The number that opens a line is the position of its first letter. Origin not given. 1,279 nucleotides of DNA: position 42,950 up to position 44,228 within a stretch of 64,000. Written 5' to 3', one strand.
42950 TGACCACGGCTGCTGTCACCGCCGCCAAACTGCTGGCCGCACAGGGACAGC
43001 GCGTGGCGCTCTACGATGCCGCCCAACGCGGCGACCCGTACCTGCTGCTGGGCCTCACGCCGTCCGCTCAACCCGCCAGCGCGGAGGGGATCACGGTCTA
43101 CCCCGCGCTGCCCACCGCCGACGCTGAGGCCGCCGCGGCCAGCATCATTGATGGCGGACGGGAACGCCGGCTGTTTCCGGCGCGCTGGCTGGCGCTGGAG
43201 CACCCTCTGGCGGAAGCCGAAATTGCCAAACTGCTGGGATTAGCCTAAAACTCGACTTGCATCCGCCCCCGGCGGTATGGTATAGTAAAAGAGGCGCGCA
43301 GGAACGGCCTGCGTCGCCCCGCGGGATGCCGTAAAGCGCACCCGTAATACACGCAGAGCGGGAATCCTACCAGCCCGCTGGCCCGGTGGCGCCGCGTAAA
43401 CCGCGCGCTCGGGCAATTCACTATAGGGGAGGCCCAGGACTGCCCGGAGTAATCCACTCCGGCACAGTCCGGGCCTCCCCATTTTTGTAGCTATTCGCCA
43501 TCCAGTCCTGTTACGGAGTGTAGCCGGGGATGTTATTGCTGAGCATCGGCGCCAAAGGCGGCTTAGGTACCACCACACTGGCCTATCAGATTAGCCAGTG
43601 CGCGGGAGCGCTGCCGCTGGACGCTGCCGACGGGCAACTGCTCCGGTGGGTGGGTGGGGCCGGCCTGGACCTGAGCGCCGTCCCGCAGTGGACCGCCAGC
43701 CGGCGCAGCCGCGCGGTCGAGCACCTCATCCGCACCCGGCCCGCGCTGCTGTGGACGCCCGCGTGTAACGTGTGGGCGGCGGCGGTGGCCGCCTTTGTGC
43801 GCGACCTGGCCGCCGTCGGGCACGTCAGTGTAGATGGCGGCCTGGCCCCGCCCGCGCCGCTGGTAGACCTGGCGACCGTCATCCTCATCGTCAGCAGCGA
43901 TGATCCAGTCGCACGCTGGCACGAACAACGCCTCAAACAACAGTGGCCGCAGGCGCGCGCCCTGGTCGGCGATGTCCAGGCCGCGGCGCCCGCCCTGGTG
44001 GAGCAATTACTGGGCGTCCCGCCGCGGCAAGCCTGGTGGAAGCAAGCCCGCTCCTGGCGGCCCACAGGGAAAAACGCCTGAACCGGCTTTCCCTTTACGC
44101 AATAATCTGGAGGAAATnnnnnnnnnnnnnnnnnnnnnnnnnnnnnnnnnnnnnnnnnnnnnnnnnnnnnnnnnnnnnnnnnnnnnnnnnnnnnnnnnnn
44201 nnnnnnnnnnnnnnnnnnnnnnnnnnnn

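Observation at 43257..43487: Promoter-to-terminator-delimited ~195-nt RNA candidate inside the Tad locus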

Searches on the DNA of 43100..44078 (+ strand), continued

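Call 67: search_with_rna_model(model_id=R1, sources=[window, L007, L008, L011, L012, L014, L017, L020, L022, L024, L026, L028, L029, L033, L035, L036, L041, L046, L049, L054, L056, L057, L059, L060, L061, L062, L063, L064, L065, L066, L067, L069, L070, L074, L075, L076, L077, L079, L080, L081, L082, L083, L084, L085, L087, L088, L089, L090, L093, L094, L095, L096, L097, L098, L099, L100, L101, L105, L106, L107, L111, L112, L114, L115, L117, L118, L119, L120, L122, L123, L124, L125, L126, L131, L132, L045, L113, L009, L010, L013], filters=default, max_evalue=0.0001, make_alignment=true)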
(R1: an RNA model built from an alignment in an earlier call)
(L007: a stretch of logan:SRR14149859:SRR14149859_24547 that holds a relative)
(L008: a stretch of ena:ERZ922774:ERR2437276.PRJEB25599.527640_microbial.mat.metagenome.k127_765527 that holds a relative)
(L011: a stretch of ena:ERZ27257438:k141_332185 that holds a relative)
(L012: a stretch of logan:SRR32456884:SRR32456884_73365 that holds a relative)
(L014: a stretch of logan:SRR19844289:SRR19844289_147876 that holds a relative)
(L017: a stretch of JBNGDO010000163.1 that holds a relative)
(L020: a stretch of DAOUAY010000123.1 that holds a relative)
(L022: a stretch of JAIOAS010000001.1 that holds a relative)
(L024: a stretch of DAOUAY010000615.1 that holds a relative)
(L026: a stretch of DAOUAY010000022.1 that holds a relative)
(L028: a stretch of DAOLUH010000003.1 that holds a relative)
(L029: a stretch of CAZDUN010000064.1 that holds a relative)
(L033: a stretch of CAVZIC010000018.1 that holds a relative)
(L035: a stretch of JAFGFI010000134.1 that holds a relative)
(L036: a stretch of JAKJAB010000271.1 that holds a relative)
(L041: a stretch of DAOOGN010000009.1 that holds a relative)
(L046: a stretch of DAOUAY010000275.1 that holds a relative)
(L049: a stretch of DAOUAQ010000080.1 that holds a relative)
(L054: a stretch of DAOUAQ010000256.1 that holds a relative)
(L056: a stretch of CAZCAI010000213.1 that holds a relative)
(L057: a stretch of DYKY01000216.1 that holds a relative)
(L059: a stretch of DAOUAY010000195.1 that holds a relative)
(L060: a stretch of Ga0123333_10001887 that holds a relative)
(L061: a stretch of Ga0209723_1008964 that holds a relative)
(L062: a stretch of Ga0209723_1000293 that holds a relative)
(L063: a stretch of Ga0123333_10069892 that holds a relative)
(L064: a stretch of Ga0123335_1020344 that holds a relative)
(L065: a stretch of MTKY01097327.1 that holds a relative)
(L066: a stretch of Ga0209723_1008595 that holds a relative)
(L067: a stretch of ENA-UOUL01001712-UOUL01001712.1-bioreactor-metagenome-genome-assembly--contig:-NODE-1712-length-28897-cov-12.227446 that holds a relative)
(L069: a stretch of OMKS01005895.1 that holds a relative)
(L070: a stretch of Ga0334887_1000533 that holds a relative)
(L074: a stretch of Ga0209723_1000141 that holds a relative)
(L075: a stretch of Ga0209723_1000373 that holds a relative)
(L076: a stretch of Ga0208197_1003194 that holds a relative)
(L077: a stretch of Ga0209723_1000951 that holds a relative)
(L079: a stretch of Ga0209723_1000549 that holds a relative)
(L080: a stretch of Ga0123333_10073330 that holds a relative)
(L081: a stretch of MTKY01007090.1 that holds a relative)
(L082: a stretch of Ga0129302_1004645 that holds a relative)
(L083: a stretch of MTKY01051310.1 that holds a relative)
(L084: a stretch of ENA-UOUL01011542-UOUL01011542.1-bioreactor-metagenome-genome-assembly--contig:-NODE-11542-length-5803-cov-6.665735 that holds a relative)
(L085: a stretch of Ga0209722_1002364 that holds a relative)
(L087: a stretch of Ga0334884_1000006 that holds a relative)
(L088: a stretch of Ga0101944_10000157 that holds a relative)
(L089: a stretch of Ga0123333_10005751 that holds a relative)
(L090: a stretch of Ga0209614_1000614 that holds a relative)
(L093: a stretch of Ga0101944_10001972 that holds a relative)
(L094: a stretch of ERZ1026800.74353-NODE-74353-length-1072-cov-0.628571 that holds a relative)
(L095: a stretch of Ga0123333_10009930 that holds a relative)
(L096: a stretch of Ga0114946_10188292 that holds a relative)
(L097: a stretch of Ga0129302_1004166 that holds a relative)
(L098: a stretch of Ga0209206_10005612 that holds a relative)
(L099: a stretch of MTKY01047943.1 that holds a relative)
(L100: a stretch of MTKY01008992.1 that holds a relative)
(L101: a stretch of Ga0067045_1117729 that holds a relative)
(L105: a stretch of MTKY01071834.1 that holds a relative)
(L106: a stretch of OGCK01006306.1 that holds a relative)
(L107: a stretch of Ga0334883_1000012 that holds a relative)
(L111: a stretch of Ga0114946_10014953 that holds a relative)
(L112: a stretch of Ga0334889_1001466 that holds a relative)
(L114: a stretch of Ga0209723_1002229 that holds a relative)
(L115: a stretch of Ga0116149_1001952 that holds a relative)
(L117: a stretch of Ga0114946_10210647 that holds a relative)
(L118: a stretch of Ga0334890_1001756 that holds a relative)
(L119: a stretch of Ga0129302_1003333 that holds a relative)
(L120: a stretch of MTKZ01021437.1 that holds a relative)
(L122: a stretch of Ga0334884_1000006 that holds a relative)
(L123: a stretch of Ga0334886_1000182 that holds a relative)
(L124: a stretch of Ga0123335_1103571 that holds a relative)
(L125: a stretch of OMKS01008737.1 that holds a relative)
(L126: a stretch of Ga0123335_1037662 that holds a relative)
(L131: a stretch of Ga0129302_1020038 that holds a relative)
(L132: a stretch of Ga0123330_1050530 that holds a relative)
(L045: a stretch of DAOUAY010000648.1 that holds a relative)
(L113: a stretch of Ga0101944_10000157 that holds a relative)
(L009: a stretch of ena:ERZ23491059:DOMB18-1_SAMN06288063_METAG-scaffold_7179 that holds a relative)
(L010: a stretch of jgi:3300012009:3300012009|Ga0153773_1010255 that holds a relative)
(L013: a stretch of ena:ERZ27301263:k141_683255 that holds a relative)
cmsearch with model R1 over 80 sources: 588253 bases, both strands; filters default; matches with E-value up to 0.0001: 152.
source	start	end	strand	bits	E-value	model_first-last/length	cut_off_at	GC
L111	667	823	+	182.8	5.1e-48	1-157/157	no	0.55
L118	2139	2295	-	180.5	2.2e-47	1-157/157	no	0.52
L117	2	158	+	178.6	7.2e-47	1-157/157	no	0.54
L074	11108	11264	+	178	1.1e-46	1-157/157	no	0.54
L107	112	268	-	177.9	1.2e-46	1-157/157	no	0.55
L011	1196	1352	+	177.3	1.7e-46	1-157/157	no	0.56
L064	2289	2445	+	177.2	1.8e-46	1-157/157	no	0.53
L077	157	312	+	177.1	1.9e-46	1-157/157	no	0.53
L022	6802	6958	-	177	2.1e-46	1-157/157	no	0.55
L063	704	860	-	176.9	2.1e-46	1-157/157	no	0.54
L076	12084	12240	+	176.8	2.2e-46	1-157/157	no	0.54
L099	4159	4314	+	176.6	2.6e-46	1-157/157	no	0.55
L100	837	992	-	176.2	3.4e-46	1-157/157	no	0.53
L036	3042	3197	-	176.2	3.4e-46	1-157/157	no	0.56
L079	11032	11188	-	176.1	3.5e-46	1-157/157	no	0.55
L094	337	493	+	176.1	3.6e-46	1-157/157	no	0.54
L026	3185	3341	-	175.9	4.2e-46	1-157/157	no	0.54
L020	3764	3919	-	175.8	4.4e-46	1-157/157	no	0.56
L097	4438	4594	-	175.6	5e-46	1-157/157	no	0.54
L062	5325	5481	+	175.6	5e-46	1-157/157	no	0.54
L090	10575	10731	-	175.5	5.1e-46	1-157/157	no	0.54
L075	6772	6928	+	175.2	6.1e-46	1-157/157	no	0.54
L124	693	849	-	174.6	9.5e-46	1-157/157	no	0.55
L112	4686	4842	+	174.5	9.6e-46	1-157/157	no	0.53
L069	6748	6903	-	174.2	1.2e-45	1-157/157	no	0.55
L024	881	1037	-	174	1.4e-45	1-157/157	no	0.54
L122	5571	5727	+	173.9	1.4e-45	1-157/157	no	0.55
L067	1430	1585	+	173.8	1.5e-45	1-157/157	no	0.53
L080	1110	1265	-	173.7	1.6e-45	1-157/157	no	0.57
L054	7344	7499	-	173.7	1.7e-45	1-157/157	no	0.53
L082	1081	1237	-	173.4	2e-45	1-157/157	no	0.53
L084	105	260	+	172.8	2.8e-45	1-157/157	no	0.57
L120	911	1067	-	172.8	2.9e-45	1-157/157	no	0.54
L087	1019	1174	+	172.5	3.4e-45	1-157/157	no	0.56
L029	2266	2422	+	172.5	3.5e-45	1-157/157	no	0.56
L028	800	956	-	172.5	3.5e-45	1-157/157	no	0.54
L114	4275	4430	+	172.2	4.2e-45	1-157/157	no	0.55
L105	10439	10594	-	171.9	5.2e-45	1-157/157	no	0.54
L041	5128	5283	-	171.7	5.7e-45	1-157/157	no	0.56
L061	4862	5017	-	171.6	6e-45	1-157/157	no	0.54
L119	982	1137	+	170.8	1.1e-44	1-157/157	no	0.54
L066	4568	4724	-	170.4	1.3e-44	1-157/157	no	0.55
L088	6721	6876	-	167.6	7.7e-44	1-157/157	no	0.56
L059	1351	1504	+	166.8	1.3e-43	1-157/157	no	0.56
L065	2520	2674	+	165.8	2.4e-43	1-157/157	no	0.55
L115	9834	9990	-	165.3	3.3e-43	1-157/157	no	0.54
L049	143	297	-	164.8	4.5e-43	1-157/157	no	0.55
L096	228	383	+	164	7.5e-43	1-157/157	no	0.56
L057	4642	4797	-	161.3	4.1e-42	1-157/157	no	0.54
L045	1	151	-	158.5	2.4e-41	1-152/157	3'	0.58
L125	2004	2156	+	156.6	8.4e-41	1-157/157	no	0.56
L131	812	964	-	154.1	4e-40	1-157/157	no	0.56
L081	3739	3894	+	152.7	9.3e-40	1-157/157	no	0.54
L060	339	499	-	145.8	7.4e-38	1-157/157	no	0.57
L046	561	720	-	145.6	8.6e-38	1-157/157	no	0.56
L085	11189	11348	-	144.8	1.4e-37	1-157/157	no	0.56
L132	187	346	-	141.2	1.4e-36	1-157/157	no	0.57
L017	2777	2936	+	140.3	2.5e-36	1-157/157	no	0.57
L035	3650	3815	+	139.6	3.9e-36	1-157/157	no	0.56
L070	7302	7461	-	137.4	1.5e-35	1-157/157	no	0.57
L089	5764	5923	+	136.7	2.4e-35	1-157/157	no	0.59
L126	1248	1406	+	136.1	3.4e-35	1-157/157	no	0.53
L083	604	764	-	133.4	2e-34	1-157/157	no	0.53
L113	5346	5458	-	127.9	6.1e-33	44-157/157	5'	0.58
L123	9275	9434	-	125.4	3e-32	1-157/157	no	0.56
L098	1168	1331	+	125.1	3.7e-32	1-157/157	no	0.57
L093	7900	8063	+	124.9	4.1e-32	1-157/157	no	0.56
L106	1860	2024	+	123.3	1.2e-31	1-157/157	no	0.58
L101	514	674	-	118.9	1.8e-30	1-157/157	no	0.58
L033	6164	6298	-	82.7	1.6e-20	1-157/157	no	0.6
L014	302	461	+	80.1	8.7e-20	1-157/157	no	0.68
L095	7102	7244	-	73.7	4.7e-18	1-157/157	no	0.57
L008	197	363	+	66.7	4.1e-16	1-157/157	no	0.65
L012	2772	2944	+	55.6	4.5e-13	1-157/157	no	0.61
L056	1399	1571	-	53.1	2.2e-12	1-157/157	no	0.61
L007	2821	2977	+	49.5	2.2e-11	1-157/157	no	0.65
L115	9832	9878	+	48.5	4e-11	110-156/157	no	0.51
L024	751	926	+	47.7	6.7e-11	1-157/157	no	0.48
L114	4387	4428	-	45.4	2.9e-10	114-155/157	no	0.52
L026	3159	3229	+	45.2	3.2e-10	84-156/157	no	0.48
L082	1079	1125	+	43.4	1e-09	110-156/157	no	0.47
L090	10573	10619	+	43.4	1e-09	110-156/157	no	0.47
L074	11220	11265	-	42.9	1.4e-09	111-156/157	no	0.48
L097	4436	4482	+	42.6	1.7e-09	110-156/157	no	0.49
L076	12196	12269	-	41.2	4.2e-09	85-156/157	no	0.46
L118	2138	2183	+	41.2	4.2e-09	111-156/157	no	0.5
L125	2114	2158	-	40.9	5e-09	110-156/157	no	0.49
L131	810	854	+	40.9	5e-09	110-156/157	no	0.49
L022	6803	6846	+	40.4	7e-09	113-156/157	no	0.52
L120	909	955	+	39.9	9.4e-09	110-156/157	no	0.49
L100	795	882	+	39.6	1.2e-08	1-157/157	no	0.41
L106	1980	2022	-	39.5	1.2e-08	114-155/157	no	0.53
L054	7240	7389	+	39.5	1.2e-08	1-157/157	no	0.48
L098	1287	1329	-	39.4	1.3e-08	114-155/157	no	0.53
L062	5438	5479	-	39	1.7e-08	114-155/157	no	0.55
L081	3853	3892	-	38.8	2e-08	114-155/157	no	0.6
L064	2400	2593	-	38.5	2.4e-08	1-157/157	no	0.48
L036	3040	3086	+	38.4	2.5e-08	110-156/157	no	0.51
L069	6746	6792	+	38.4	2.5e-08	110-156/157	no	0.51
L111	779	825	-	38.4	2.5e-08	110-156/157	no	0.51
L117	114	160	-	38.4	2.5e-08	110-156/157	no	0.51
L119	1093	1139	-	38.4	2.5e-08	110-156/157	no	0.51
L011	1309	1350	-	38.4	2.5e-08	114-155/157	no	0.55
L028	802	843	+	38.4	2.5e-08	114-155/157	no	0.55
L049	145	186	+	38.4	2.5e-08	114-155/157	no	0.55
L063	706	747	+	38.4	2.5e-08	114-155/157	no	0.55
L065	2631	2672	-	38.4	2.5e-08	114-155/157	no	0.55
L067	1542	1583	-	38.4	2.5e-08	114-155/157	no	0.55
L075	6885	6926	-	38.4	2.5e-08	114-155/157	no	0.55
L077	269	310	-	38.4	2.5e-08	114-155/157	no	0.55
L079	11034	11075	+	38.4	2.5e-08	114-155/157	no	0.55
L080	1112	1153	+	38.4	2.5e-08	114-155/157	no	0.55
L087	1131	1172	-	38.4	2.5e-08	114-155/157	no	0.55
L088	6723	6764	+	38.4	2.5e-08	114-155/157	no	0.55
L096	340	381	-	38.4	2.5e-08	114-155/157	no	0.55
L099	4271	4312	-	38.4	2.5e-08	114-155/157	no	0.55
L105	10441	10482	+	38.4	2.5e-08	114-155/157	no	0.55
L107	114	155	+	38.4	2.5e-08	114-155/157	no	0.55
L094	449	495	-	38.2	2.8e-08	110-156/157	no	0.51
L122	5683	5729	-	38.2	2.8e-08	110-156/157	no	0.51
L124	691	737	+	38.2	2.8e-08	110-156/157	no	0.51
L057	4641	4684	+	38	3.1e-08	111-156/157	no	0.5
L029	2378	2423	-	36.7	7e-08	111-156/157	no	0.52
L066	4570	4612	+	35.8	1.3e-07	114-155/157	no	0.51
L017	2894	2937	-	35.4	1.6e-07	111-156/157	no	0.55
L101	513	556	+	35.4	1.6e-07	111-156/157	no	0.55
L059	1462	1506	-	35.2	1.8e-07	110-156/157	no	0.51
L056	5936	6064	-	35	2.1e-07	1-157/157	no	0.6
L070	7301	7344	+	34.8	2.4e-07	111-156/157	no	0.55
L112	4798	4843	-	34.7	2.6e-07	111-156/157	no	0.52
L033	6166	6210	+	34.6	2.7e-07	114-155/157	no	0.58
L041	5126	5172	+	33.9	4.2e-07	110-156/157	no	0.53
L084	216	262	-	33.9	4.2e-07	110-156/157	no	0.53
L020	3766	3807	+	33.9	4.2e-07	114-155/157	no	0.57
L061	4864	4905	+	33.9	4.2e-07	114-155/157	no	0.57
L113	5348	5389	+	33.9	4.2e-07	114-155/157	no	0.57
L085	11074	11232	+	33.6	5e-07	1-157/157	no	0.52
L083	603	646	+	33.5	5.3e-07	111-156/157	no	0.52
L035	3774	3813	-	31.9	1.5e-06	114-155/157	no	0.6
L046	563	602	+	31.9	1.5e-06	114-155/157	no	0.6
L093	8022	8061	-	31.9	1.5e-06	114-155/157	no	0.6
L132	189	228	+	31.9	1.5e-06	114-155/157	no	0.6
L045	1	41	+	31.8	1.5e-06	117-157/157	5'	0.61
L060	341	380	+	31.8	1.5e-06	114-155/157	no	0.57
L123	9277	9316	+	31.8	1.5e-06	114-155/157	no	0.57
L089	5880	6038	-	31.2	2.4e-06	1-157/157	no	0.51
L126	1363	1524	-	30.2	4.5e-06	1-157/157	no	0.48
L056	5939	5979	+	27.8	1.9e-05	115-154/157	no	0.61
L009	1642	1756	+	27.1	3.2e-05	1-157/157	no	0.52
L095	7104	7148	+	26.2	5.6e-05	114-155/157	no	0.6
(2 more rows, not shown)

Alignment A5: 150 matches aligned to the model, 334 columns, each read 5' to 3' on its own strand. Consensus structure (alignment columns), stored with it:
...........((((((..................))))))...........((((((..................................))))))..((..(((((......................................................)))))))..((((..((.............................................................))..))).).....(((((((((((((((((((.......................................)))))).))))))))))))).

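Call 68: search_with_rna_model(model_id=R1, sources=[window, L007, L008, L011, L012, L014, L017, L020, L022, L024, L026, L028, L029, L033, L035, L036, L041, L046, L049, L054, L056, L057, L059, L060, L061, L062, L063, L064, L065, L066, L067, L069, L070, L074, L075, L076, L077, L079, L080, L081, L082, L083, L084, L085, L087, L088, L089, L090, L093, L094, L095, L096, L097, L098, L099, L100, L101, L105, L106, L107, L111, L112, L114, L115, L117, L118, L119, L120, L122, L123, L124, L125, L126, L131, L132, L009, L010, L013], filters=default, max_evalue=3e-11, make_alignment=true)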
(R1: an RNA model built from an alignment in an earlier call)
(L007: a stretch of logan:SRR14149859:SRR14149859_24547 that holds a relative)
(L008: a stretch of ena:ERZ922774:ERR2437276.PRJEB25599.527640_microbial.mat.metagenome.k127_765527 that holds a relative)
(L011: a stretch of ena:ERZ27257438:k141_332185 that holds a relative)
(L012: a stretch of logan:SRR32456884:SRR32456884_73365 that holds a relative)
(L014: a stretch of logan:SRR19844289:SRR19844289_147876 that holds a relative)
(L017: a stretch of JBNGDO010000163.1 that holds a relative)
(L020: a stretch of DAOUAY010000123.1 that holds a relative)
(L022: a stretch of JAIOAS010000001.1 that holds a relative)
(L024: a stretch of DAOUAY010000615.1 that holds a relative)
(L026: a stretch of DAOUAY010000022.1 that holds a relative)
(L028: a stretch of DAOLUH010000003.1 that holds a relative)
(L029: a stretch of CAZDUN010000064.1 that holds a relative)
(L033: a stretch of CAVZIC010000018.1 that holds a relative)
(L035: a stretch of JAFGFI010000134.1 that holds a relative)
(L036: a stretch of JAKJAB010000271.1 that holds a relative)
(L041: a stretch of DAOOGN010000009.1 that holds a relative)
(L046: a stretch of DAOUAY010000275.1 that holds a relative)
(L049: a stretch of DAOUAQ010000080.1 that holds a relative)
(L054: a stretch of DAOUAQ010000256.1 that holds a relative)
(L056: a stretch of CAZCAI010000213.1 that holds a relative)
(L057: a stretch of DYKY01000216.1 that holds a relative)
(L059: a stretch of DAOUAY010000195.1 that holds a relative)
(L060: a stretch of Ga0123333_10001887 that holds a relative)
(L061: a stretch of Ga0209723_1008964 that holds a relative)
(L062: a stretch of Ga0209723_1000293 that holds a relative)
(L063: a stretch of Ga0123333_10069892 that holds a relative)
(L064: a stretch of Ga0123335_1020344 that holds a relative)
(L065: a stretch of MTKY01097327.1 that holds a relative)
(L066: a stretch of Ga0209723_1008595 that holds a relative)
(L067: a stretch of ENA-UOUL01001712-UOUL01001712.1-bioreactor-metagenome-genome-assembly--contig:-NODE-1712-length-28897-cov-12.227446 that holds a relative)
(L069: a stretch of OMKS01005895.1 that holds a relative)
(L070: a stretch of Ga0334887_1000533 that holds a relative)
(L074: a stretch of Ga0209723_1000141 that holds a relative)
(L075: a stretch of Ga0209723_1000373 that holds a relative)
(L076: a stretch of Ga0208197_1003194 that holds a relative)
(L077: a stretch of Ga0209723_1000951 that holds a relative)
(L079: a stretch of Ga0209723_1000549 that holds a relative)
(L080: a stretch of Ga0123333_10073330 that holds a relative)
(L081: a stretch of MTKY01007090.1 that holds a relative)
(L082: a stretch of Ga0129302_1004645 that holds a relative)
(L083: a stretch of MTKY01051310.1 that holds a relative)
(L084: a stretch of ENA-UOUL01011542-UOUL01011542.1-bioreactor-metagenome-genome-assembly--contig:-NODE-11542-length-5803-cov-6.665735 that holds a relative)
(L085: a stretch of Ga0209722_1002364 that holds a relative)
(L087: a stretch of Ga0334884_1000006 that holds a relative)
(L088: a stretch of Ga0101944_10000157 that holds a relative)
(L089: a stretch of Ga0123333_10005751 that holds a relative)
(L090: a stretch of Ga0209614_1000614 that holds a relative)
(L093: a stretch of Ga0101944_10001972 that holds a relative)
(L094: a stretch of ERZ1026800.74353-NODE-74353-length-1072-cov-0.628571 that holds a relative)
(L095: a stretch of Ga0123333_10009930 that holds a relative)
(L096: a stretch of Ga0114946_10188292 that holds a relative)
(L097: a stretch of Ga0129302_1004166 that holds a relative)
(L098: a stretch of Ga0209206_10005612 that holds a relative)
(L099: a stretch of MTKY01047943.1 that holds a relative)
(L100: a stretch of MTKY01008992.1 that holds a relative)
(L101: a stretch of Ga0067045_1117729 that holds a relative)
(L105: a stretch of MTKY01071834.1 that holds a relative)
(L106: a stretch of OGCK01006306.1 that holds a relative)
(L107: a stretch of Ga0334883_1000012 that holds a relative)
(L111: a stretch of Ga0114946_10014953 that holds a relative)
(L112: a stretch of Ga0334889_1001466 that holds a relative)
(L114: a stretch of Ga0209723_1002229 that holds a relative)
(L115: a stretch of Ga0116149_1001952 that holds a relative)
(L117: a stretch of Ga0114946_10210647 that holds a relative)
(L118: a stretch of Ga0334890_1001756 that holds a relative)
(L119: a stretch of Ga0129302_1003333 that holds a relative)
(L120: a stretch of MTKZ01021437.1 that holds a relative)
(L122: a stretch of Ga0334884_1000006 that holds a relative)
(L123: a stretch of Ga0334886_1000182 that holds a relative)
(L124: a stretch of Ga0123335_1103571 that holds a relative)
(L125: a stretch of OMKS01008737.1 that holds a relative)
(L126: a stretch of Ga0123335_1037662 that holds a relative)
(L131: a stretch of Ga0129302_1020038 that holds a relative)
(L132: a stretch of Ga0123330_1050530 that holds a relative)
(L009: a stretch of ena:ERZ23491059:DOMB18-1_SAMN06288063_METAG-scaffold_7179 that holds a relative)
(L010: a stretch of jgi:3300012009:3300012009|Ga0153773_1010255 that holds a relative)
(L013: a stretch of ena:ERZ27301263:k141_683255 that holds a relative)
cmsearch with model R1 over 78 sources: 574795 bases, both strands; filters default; matches with E-value up to 3e-11: 75.
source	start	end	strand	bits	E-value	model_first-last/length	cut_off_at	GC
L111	667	823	+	182.8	5e-48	1-157/157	no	0.55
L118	2139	2295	-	180.5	2.2e-47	1-157/157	no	0.52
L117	2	158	+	178.6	7e-47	1-157/157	no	0.54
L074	11108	11264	+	178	1e-46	1-157/157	no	0.54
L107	112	268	-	177.9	1.1e-46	1-157/157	no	0.55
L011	1196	1352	+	177.3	1.6e-46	1-157/157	no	0.56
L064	2289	2445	+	177.2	1.8e-46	1-157/157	no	0.53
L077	157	312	+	177.1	1.9e-46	1-157/157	no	0.53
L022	6802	6958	-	177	2e-46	1-157/157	no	0.55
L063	704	860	-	176.9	2.1e-46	1-157/157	no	0.54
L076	12084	12240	+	176.8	2.2e-46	1-157/157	no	0.54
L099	4159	4314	+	176.6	2.6e-46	1-157/157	no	0.55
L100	837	992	-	176.2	3.3e-46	1-157/157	no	0.53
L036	3042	3197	-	176.2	3.4e-46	1-157/157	no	0.56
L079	11032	11188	-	176.1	3.4e-46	1-157/157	no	0.55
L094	337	493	+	176.1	3.6e-46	1-157/157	no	0.54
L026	3185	3341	-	175.9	4.1e-46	1-157/157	no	0.54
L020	3764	3919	-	175.8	4.3e-46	1-157/157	no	0.56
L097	4438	4594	-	175.6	4.9e-46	1-157/157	no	0.54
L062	5325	5481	+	175.6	4.9e-46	1-157/157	no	0.54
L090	10575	10731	-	175.5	5e-46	1-157/157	no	0.54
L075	6772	6928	+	175.2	6e-46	1-157/157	no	0.54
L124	693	849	-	174.6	9.2e-46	1-157/157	no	0.55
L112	4686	4842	+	174.5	9.4e-46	1-157/157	no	0.53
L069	6748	6903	-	174.2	1.2e-45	1-157/157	no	0.55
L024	881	1037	-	174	1.3e-45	1-157/157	no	0.54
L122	5571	5727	+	173.9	1.4e-45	1-157/157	no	0.55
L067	1430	1585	+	173.8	1.5e-45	1-157/157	no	0.53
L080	1110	1265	-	173.7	1.6e-45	1-157/157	no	0.57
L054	7344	7499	-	173.7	1.6e-45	1-157/157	no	0.53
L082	1081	1237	-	173.4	2e-45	1-157/157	no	0.53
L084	105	260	+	172.8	2.8e-45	1-157/157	no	0.57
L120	911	1067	-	172.8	2.8e-45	1-157/157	no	0.54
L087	1019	1174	+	172.5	3.3e-45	1-157/157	no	0.56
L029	2266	2422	+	172.5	3.4e-45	1-157/157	no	0.56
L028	800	956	-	172.5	3.4e-45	1-157/157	no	0.54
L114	4275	4430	+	172.2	4.1e-45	1-157/157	no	0.55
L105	10439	10594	-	171.9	5.1e-45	1-157/157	no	0.54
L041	5128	5283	-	171.7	5.6e-45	1-157/157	no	0.56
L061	4862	5017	-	171.6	5.8e-45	1-157/157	no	0.54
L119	982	1137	+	170.8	1e-44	1-157/157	no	0.54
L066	4568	4724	-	170.4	1.3e-44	1-157/157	no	0.55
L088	6721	6876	-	167.6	7.5e-44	1-157/157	no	0.56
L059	1351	1504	+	166.8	1.2e-43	1-157/157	no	0.56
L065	2520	2674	+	165.8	2.3e-43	1-157/157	no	0.55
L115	9834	9990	-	165.3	3.2e-43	1-157/157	no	0.54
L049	143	297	-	164.8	4.3e-43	1-157/157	no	0.55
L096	228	383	+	164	7.3e-43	1-157/157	no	0.56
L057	4642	4797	-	161.3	4e-42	1-157/157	no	0.54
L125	2004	2156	+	156.6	8.2e-41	1-157/157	no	0.56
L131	812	964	-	154.1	4e-40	1-157/157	no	0.56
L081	3739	3894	+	152.7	9.1e-40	1-157/157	no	0.54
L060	339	499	-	145.8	7.2e-38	1-157/157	no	0.57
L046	561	720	-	145.6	8.4e-38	1-157/157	no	0.56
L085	11189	11348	-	144.8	1.4e-37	1-157/157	no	0.56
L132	187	346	-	141.2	1.3e-36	1-157/157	no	0.57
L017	2777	2936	+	140.3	2.4e-36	1-157/157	no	0.57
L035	3650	3815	+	139.6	3.8e-36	1-157/157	no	0.56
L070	7302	7461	-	137.4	1.5e-35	1-157/157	no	0.57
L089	5764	5923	+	136.7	2.4e-35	1-157/157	no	0.59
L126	1248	1406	+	136.1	3.3e-35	1-157/157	no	0.53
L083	604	764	-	133.4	1.9e-34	1-157/157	no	0.53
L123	9275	9434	-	125.4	3e-32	1-157/157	no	0.56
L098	1168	1331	+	125.1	3.6e-32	1-157/157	no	0.57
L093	7900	8063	+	124.9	4e-32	1-157/157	no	0.56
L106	1860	2024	+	123.3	1.1e-31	1-157/157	no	0.58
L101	514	674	-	118.9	1.8e-30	1-157/157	no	0.58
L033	6164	6298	-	82.7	1.6e-20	1-157/157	no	0.6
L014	302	461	+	80.1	8.5e-20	1-157/157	no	0.68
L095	7102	7244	-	73.7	4.6e-18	1-157/157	no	0.57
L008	197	363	+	66.7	4e-16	1-157/157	no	0.65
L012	2772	2944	+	55.6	4.4e-13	1-157/157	no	0.61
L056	1399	1571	-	53.1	2.2e-12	1-157/157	no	0.61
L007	2821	2977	+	49.5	2.1e-11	1-157/157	no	0.65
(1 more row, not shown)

Alignment A6: 75 matches aligned to the model, 248 columns, each read 5' to 3' on its own strand. Consensus structure (alignment columns), stored with it:
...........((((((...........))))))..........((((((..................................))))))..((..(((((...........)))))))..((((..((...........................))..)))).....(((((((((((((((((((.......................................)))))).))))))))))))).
